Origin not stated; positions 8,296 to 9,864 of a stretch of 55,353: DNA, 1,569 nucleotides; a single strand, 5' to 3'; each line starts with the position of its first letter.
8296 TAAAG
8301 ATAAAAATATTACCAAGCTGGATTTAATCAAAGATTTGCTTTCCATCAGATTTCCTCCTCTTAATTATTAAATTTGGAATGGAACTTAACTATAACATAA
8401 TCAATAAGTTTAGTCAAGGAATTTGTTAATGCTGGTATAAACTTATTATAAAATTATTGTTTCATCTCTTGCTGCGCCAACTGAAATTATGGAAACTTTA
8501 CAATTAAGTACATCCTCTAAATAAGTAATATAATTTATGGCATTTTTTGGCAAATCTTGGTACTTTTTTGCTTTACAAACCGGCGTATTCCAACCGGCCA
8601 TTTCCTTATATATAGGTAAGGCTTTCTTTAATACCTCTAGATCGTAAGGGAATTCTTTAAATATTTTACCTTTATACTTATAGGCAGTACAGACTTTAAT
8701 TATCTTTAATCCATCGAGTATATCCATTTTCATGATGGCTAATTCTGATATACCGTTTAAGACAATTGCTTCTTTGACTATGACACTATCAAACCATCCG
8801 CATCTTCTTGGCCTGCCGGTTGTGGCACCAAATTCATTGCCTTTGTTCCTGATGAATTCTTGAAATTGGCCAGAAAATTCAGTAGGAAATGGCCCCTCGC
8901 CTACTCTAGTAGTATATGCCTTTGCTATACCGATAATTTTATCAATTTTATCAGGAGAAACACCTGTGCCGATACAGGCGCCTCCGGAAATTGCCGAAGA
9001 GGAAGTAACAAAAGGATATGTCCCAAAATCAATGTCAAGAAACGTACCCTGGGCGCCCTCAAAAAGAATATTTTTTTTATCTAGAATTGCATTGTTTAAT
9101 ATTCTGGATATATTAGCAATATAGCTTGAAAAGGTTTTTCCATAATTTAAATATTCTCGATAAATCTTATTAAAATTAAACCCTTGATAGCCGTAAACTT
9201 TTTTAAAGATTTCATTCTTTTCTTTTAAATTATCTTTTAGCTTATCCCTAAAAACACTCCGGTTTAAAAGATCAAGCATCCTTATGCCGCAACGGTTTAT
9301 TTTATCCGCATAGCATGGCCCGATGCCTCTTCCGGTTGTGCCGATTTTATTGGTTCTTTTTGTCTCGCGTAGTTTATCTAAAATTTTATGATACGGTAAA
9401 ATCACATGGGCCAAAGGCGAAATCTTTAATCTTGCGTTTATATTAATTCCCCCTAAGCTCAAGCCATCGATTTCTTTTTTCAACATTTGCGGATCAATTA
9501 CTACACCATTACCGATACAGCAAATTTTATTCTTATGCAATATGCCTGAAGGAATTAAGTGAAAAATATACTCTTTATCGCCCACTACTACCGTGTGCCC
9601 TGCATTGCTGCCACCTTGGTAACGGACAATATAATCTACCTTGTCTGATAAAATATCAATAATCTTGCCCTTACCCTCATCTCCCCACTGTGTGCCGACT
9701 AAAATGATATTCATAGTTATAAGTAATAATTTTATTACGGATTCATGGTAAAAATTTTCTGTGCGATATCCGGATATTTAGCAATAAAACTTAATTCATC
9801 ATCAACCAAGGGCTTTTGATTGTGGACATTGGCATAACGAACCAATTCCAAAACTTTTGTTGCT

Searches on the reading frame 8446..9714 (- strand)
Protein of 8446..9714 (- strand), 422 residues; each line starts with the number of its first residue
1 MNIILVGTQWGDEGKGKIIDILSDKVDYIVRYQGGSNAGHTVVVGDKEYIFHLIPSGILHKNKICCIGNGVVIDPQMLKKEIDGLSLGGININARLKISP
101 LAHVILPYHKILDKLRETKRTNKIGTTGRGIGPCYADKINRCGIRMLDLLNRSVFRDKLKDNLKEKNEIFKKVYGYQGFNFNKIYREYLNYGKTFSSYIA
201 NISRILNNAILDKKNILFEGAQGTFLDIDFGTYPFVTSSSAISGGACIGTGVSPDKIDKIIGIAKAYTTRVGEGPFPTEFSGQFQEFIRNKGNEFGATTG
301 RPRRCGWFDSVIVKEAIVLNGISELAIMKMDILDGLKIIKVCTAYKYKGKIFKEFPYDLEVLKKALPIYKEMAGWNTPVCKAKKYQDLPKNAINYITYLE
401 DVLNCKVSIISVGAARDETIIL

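Call 70: search_protein_families(library=pfam, proteins=[window:8446-9714:-], max_evalue=0.00001)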
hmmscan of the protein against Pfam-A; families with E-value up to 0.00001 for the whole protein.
window:8446-9714:- (422 aa): 1 family
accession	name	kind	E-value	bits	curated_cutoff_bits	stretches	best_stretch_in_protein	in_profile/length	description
PF00709.27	Adenylsucc_synt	-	1.1e-181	604.5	27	1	4-420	1-416/416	Adenylosuccinate synthetase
